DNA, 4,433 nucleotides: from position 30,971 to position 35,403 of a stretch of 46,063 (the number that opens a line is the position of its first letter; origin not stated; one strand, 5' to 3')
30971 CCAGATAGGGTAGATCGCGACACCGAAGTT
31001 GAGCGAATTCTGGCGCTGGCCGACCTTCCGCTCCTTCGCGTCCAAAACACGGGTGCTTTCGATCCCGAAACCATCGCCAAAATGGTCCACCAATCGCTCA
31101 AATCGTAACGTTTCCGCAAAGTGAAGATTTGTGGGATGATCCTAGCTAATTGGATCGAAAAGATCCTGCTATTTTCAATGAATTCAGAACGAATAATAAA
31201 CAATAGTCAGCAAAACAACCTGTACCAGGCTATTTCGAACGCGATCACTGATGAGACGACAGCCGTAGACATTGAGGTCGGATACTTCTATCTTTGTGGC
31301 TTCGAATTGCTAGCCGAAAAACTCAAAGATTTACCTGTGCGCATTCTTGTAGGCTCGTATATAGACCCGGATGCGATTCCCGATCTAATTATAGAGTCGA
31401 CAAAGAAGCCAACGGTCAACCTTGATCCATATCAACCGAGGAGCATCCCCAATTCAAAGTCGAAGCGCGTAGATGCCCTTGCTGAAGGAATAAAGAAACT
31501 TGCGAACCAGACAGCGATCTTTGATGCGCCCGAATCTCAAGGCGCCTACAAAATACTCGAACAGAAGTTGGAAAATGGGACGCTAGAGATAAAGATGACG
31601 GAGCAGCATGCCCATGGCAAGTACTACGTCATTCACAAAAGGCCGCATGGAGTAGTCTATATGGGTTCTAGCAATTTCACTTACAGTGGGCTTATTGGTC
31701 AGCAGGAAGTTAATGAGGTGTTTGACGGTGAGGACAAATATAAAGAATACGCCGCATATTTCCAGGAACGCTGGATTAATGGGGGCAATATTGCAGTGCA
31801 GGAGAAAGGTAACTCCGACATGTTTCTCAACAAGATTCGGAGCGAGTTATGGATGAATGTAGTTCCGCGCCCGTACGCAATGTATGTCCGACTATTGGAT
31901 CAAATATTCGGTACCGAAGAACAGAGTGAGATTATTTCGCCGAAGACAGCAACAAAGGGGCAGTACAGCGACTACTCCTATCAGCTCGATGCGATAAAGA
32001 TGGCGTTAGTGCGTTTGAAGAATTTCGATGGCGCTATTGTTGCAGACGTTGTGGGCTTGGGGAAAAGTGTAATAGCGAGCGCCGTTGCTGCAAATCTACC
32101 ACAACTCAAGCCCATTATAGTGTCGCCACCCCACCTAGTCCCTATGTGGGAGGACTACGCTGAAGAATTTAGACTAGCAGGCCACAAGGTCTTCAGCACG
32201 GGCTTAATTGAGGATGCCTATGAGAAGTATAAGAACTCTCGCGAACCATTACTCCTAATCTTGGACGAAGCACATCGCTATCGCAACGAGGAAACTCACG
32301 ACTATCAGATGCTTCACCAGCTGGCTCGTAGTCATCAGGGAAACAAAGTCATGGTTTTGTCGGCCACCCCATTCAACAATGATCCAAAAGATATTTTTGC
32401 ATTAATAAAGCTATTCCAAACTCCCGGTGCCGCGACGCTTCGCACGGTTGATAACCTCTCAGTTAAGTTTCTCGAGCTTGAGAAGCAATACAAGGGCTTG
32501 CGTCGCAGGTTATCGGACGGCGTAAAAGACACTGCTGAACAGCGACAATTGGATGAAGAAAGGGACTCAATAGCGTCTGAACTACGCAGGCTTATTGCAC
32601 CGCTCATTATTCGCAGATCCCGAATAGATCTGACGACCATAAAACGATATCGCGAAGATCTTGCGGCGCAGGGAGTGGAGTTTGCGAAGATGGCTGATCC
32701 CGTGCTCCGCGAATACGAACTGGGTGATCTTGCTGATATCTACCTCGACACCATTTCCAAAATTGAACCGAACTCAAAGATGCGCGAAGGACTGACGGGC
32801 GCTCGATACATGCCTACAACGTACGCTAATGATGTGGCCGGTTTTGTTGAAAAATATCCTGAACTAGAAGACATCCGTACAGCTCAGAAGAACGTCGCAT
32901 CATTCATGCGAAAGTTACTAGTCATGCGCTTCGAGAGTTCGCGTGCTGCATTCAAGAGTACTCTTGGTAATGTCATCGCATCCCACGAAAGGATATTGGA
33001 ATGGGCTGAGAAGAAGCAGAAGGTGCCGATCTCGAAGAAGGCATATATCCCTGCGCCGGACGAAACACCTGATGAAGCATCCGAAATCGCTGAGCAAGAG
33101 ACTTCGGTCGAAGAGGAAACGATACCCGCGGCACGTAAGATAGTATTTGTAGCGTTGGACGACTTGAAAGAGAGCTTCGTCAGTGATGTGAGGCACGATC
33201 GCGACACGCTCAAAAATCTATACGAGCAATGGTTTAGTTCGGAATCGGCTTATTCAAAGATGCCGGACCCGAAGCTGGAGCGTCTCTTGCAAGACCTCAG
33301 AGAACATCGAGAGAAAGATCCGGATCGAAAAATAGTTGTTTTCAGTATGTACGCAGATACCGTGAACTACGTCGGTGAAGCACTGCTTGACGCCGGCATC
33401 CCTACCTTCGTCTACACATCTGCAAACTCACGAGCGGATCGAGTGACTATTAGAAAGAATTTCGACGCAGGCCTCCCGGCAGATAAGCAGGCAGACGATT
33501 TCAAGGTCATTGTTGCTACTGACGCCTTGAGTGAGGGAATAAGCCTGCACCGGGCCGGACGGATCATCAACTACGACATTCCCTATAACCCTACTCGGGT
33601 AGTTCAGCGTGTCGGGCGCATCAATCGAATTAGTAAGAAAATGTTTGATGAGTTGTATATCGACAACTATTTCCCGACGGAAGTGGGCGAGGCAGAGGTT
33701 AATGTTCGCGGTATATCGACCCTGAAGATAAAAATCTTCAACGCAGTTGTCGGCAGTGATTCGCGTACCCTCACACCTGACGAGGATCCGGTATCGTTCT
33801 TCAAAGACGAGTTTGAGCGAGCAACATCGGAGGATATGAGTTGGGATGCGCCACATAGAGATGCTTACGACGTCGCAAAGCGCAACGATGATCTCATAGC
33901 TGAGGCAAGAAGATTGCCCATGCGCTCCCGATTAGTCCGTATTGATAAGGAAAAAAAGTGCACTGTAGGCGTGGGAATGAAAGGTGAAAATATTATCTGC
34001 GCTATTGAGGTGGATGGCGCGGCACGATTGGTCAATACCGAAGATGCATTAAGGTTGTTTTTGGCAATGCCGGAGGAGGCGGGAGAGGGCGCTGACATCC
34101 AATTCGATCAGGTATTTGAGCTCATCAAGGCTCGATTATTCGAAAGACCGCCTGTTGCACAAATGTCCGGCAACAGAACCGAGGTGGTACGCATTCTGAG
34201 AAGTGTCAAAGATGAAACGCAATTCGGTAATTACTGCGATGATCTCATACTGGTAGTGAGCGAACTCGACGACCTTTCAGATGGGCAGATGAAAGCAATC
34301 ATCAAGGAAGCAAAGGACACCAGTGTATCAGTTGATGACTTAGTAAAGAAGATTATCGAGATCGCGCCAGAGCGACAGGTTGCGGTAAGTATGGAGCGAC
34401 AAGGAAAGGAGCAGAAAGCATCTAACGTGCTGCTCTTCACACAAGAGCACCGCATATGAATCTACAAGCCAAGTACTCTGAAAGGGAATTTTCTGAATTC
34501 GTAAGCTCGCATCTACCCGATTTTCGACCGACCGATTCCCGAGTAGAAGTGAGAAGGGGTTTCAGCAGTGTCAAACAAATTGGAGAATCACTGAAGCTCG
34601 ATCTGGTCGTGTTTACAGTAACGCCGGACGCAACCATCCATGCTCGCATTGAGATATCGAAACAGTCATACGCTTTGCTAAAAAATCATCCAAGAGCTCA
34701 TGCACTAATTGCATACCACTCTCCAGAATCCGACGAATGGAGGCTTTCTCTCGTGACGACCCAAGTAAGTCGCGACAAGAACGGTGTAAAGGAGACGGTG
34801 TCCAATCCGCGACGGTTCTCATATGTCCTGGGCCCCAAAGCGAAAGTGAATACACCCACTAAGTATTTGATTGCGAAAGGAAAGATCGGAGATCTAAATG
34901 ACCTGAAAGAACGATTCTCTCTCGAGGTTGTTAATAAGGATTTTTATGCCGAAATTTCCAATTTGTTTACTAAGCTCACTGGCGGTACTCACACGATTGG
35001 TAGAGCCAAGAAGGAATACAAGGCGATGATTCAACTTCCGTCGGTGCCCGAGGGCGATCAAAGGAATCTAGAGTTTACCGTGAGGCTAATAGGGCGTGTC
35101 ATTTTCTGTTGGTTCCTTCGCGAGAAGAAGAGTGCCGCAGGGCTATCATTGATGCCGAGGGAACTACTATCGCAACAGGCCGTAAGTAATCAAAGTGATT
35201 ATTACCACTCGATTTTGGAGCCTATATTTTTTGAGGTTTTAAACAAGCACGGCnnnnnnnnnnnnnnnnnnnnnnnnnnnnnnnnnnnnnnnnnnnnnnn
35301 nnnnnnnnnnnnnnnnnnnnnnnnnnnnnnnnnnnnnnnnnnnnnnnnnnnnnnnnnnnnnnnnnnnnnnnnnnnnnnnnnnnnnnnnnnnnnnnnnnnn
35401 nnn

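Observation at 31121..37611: HKD/PLD-nuclease::SNF2-helicase fusion translationally coupled to a PglX/Eco57I-like m6A methyltransferase: compact helicase-dependent R-M / DISARM-like defence candidate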

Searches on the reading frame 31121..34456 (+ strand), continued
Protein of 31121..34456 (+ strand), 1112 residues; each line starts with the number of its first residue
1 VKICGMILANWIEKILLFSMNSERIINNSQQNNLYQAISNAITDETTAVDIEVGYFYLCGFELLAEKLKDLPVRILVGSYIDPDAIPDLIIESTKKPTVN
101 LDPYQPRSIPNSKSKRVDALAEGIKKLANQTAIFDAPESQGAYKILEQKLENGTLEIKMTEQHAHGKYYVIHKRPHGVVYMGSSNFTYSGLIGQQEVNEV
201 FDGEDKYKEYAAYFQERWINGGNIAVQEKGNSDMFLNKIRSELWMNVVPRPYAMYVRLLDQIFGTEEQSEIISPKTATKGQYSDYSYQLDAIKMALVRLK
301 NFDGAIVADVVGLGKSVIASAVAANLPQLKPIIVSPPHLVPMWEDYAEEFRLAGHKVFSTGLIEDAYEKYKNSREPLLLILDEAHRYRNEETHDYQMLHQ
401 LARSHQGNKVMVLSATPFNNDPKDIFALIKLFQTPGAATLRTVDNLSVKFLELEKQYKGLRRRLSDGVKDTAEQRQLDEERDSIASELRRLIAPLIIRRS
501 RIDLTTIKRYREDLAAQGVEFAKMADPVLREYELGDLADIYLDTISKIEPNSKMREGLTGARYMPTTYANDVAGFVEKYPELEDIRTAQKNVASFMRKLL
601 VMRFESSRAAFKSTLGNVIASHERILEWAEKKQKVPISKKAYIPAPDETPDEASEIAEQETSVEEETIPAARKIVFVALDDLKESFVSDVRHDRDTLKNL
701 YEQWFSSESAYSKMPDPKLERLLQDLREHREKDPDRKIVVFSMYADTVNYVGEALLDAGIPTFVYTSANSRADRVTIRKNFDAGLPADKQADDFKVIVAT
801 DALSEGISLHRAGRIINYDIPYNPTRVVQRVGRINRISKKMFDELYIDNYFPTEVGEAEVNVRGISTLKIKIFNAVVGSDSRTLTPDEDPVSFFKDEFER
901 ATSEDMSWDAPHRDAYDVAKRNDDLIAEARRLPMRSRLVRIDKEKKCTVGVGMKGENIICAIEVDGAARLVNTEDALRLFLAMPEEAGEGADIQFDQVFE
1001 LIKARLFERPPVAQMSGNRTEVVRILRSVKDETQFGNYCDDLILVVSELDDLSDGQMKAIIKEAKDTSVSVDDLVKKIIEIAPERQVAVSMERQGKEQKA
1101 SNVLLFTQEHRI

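Call 77: get_annotated_region(hit=H2, flank=7000)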
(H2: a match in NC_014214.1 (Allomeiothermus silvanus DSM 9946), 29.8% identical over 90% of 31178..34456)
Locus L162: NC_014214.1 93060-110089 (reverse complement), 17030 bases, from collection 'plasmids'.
description: Allomeiothermus silvanus DSM 9946 plasmid pMESIL02, complete sequence
organism: Allomeiothermus silvanus DSM 9946 (NCBI taxid 526227)
taxonomy: Bacteria; Deinococcota; Deinococci; Thermales; Thermaceae; Allomeiothermus; Allomeiothermus silvanus; Allomeiothermus silvanus DSM 9946
host: -; source: hot spring; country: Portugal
typing (MOB-suite, as given by PLSDB): non-mobilizable; replicon rep_cluster_1813; mating-pair formation MPF_T
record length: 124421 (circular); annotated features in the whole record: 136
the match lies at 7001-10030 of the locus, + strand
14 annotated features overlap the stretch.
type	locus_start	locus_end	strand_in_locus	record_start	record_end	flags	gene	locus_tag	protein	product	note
CDS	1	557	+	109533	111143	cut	-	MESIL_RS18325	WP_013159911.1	zinc ribbon domain-containing protein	-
CDS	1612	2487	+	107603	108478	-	-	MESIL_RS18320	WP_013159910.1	DNA adenine methylase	-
CDS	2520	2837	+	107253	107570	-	-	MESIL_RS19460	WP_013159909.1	hypothetical protein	-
CDS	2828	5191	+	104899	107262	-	-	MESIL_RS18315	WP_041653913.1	DNA methyltransferase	-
CDS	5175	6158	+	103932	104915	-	-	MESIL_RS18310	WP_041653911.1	hypothetical protein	-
CDS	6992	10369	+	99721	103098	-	-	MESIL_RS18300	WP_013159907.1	helicase-related protein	-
CDS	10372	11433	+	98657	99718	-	-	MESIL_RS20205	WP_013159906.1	hypothetical protein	-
CDS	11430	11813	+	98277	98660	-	-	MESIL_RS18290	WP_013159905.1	hypothetical protein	-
CDS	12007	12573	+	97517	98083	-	-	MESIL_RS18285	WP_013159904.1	hypothetical protein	-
CDS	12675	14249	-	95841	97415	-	-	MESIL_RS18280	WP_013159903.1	DEAD/DEAH box helicase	-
CDS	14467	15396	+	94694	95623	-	-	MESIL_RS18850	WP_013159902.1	site-specific integrase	GO:0015074 - DNA integration [Evidence IEA]; GO:0006310 - DNA recombination [Evidence IEA]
CDS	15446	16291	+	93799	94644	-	-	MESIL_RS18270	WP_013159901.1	DUF1385 domain-containing protein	-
CDS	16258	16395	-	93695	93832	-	-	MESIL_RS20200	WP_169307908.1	hypothetical protein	-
CDS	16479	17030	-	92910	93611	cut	-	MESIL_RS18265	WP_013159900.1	hypothetical protein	-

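Call 79: search_dna_similar(query=window:31178-34456:+, collection=phages, mode=protein, max_evalue=1e-20, max_rows=10)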
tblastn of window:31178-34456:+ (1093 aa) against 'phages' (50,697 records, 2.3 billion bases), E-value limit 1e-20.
Records with a match: 2; places in all: 2; records where one place covers at least 80% of the query: 0.
Best place of each record, by identity: <60% 2.
By first word of the organism name: Erysipelothrix 1; Bacteriophage 1.
By host as written in the record: Erysipelothrix rhusiopathiae ZJ 1; - 1.
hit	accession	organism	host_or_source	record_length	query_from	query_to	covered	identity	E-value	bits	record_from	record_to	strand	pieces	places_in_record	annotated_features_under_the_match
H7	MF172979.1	Erysipelothrix phage phi1605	Erysipelothrix rhusiopathiae ZJ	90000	5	833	76%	24.8%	8e-26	122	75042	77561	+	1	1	DEAD/DEAH box helicase-like protein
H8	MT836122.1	Bacteriophage sp.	human fecal samples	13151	202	833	58%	25.7%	4e-28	129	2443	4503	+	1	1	record has no annotation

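Call 83: find_encoding_contigs(protein=P0008, flank=8000, max_places=2)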
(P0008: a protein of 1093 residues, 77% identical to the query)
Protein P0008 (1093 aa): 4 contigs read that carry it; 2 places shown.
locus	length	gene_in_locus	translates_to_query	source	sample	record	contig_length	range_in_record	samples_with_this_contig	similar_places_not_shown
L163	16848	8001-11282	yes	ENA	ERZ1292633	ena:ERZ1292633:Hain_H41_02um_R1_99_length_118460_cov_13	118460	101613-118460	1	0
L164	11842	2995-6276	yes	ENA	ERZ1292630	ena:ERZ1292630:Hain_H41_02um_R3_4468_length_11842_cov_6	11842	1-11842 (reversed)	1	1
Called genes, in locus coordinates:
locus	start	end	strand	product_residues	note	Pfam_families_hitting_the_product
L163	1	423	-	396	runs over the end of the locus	PF01702:TGT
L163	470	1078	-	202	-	-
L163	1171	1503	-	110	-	-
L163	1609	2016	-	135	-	PF00472:RF-1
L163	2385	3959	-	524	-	PF01676:Metalloenzyme, PF06415:iPGM_N, PF01663:Phosphodiest (faint)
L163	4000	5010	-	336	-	PF13936:HTH_38, PF13565:HTH_32 (weak), PF00665:rve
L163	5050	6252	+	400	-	-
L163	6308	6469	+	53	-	-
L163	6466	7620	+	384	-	-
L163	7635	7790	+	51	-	-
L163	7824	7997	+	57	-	PF12728:HTH_17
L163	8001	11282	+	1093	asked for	PF13091:PLDc_2, PF00270:DEAD (faint), PF04851:ResIII (faint), PF00176:SNF2-rel_dom, PF00271:Helicase_C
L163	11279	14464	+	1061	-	PF25120:DUF7814 (weak), PF02384:N6_Mtase (faint), PF20473:MmeI_Mtase (weak), PF07669:Eco57I, PF12950:TaqI_C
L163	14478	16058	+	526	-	PF00239:Resolvase, PF07508:Recombinase, PF13408:Zn_ribbon_recom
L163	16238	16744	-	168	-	-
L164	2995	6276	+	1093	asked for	PF13091:PLDc_2, PF00270:DEAD (faint), PF04851:ResIII (faint), PF00176:SNF2-rel_dom, PF00271:Helicase_C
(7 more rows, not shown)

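Call 84: find_encoding_contigs(protein=P0002, flank=8000, max_places=2)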
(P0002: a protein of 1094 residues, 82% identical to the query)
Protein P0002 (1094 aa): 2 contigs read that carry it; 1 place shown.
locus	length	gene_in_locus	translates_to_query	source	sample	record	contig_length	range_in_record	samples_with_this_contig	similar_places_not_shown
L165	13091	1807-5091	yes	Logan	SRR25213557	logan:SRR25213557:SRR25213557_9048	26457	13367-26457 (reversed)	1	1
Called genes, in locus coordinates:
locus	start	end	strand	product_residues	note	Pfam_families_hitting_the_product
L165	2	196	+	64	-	?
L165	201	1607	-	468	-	PF00239:Resolvase, PF07508:Recombinase, PF13408:Zn_ribbon_recom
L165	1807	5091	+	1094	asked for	PF13091:PLDc_2, PF00270:DEAD (faint), PF04851:ResIII (faint), PF00176:SNF2-rel_dom, PF00271:Helicase_C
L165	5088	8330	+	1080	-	PF25120:DUF7814 (weak), PF02384:N6_Mtase (faint), PF20473:MmeI_Mtase (faint), PF07669:Eco57I, PF12950:TaqI_C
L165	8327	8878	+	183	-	PF22522:DUF6998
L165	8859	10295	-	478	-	PF17289:Terminase_6C (weak)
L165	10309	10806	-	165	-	-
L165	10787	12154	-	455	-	PF02195:ParB_N, PF01555:N6_N4_Mtase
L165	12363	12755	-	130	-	-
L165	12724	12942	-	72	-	PF09954:DUF2188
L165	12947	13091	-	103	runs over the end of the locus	-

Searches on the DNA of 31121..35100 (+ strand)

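Call 80: search_dna_similar(query=window:31121-35100:+, collection=ecoli_genomes, mode=distant, max_rows=8)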
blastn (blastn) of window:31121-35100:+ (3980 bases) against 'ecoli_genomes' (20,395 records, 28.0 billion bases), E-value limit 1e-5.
No match.

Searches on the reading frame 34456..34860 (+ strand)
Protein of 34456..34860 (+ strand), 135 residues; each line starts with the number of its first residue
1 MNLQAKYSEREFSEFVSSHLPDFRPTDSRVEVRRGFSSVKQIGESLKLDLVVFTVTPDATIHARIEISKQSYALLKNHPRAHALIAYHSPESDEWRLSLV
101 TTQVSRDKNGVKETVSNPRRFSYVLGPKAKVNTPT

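Call 82: search_protein_representatives(protein=window:34456-34860:+)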
Query: 135 residues. Proteins with E-value up to 0.001 (for the whole library): 348; up to 1e-10: 130; up to 1e-30: 6. The best 150 are listed.
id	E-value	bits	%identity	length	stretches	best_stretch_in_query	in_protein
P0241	1.5e-65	234.8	80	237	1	3-135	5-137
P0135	1.2e-63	228.7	80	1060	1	3-135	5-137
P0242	4.8e-40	152.5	56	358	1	4-135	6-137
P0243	2.8e-38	146.8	58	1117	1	5-135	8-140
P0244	1.4e-36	141.3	55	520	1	6-135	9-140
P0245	3.3e-33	130.4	52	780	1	4-135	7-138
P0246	9.8e-22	93.4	44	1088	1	1-134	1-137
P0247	1.4e-21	92.9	41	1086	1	1-135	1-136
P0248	8.6e-21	90.3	42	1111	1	1-134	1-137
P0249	7.3e-19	84.1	44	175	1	2-134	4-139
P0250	8.7e-19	83.8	42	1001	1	2-134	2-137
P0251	1.5e-18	83.1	38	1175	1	2-134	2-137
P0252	1.7e-18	82.9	44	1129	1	1-134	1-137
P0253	3.1e-18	82.1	40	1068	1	1-135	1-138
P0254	3.4e-17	78.7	41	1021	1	3-135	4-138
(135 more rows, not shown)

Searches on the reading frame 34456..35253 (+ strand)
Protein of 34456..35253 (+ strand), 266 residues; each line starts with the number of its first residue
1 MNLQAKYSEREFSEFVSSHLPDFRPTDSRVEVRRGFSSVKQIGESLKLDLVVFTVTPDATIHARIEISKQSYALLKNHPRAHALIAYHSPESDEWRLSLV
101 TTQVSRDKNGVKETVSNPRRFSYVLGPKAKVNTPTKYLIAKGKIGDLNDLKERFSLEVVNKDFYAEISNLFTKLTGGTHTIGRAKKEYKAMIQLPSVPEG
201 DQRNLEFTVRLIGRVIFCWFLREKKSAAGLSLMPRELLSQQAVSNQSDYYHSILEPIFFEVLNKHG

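Call 59: search_solved_structures(query=window:34456-35253:+, max_evalue=10)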
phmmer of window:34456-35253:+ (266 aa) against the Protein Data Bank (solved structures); distinct sequences matched with E-value up to 10: 0.
